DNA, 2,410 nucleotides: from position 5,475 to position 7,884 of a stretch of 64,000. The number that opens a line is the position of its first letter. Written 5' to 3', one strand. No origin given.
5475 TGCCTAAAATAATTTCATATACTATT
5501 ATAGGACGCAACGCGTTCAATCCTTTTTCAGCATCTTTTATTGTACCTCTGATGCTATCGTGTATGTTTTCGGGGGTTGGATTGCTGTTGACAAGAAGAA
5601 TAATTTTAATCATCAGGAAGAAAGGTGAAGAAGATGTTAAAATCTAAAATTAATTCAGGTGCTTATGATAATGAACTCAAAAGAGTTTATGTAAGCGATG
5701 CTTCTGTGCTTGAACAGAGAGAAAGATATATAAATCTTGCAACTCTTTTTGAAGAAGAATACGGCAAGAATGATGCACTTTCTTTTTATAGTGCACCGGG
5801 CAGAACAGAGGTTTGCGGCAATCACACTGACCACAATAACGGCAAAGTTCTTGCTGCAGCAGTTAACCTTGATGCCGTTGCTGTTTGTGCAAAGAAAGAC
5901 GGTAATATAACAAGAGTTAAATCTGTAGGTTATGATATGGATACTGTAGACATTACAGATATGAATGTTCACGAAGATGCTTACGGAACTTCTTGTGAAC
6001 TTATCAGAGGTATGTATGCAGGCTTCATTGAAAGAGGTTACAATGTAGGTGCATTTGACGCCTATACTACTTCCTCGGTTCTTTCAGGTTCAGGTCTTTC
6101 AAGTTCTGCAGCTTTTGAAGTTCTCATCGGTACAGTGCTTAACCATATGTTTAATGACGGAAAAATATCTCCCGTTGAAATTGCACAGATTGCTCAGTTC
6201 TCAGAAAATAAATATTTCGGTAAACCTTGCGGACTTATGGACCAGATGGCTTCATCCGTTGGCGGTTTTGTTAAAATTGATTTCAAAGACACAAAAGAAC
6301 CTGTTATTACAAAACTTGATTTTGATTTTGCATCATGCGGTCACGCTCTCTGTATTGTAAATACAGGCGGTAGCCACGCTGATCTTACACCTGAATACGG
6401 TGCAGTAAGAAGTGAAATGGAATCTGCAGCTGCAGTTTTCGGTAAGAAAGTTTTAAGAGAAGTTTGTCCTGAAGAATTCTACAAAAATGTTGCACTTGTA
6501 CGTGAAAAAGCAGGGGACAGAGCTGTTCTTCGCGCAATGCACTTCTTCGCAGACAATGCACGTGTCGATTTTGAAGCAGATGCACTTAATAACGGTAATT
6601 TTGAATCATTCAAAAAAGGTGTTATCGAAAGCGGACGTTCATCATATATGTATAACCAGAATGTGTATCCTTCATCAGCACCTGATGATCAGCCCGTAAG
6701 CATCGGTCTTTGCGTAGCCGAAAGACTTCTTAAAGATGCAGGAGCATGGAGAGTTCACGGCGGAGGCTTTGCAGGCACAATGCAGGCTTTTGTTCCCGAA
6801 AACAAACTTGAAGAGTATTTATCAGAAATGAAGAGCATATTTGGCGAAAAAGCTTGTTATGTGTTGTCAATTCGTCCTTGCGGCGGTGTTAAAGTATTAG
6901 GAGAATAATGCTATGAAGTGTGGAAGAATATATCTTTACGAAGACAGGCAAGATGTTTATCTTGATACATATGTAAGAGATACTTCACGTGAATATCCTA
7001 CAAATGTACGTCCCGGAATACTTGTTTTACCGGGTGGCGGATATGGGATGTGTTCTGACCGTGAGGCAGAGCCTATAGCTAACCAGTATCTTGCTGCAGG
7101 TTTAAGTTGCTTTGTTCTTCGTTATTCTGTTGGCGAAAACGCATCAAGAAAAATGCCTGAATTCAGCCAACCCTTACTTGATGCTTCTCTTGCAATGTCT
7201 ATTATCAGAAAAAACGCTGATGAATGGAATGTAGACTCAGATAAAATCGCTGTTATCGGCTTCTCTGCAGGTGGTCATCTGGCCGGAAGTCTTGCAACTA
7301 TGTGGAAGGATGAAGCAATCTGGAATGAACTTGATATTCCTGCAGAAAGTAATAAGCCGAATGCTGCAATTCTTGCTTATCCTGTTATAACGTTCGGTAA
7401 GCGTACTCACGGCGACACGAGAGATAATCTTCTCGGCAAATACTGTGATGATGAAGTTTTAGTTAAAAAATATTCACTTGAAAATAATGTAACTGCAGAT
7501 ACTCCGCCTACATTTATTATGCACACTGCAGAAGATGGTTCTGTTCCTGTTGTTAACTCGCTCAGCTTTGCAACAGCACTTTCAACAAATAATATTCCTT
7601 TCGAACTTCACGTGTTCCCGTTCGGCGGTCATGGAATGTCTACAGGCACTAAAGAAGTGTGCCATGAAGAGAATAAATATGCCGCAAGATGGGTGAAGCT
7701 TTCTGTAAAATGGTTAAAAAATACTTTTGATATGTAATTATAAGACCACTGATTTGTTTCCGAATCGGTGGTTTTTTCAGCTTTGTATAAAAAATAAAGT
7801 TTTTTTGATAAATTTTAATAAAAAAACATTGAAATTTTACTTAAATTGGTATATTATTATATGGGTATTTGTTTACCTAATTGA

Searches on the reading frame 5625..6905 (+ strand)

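Call 44: search_protein_families(library=pfam, proteins=[window:5625-6905:+], max_evalue=0.00001)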
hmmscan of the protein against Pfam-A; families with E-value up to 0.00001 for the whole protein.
window:5625-6905:+ (427 aa): 2 families
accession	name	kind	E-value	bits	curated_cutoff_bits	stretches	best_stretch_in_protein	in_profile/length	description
PF10509.15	GalKase_gal_bdg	-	2.8e-18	65.7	23.1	1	41-90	2-49/49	Galactokinase galactose-binding signature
PF00288.32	GHMP_kinases_N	-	5.8e-15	55.7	22.3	1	135-214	10-87/87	GHMP kinases N terminal domain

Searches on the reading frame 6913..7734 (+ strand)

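Call 44: search_protein_families(library=pfam, proteins=[window:6913-7734:+], max_evalue=0.00001)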
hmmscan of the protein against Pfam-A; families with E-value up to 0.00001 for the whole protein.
window:6913-7734:+ (274 aa): 4 families
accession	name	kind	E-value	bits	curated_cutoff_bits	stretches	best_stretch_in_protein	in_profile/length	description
PF20434.5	BD-FAE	-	4.8e-21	75.7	26.8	1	33-223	13-215/215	BD-FAE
PF00326.27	Peptidase_S9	-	6.1e-15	55.7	22.6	1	102-256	56-202/213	Prolyl oligopeptidase family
PF07859.19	Abhydrolase_3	-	9.4e-11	42.3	25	1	83-171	44-121/210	alpha/beta hydrolase fold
PF01738.24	DLH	-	8.9e-07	29.1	21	0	102-270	89-215/217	Dienelactone hydrolase family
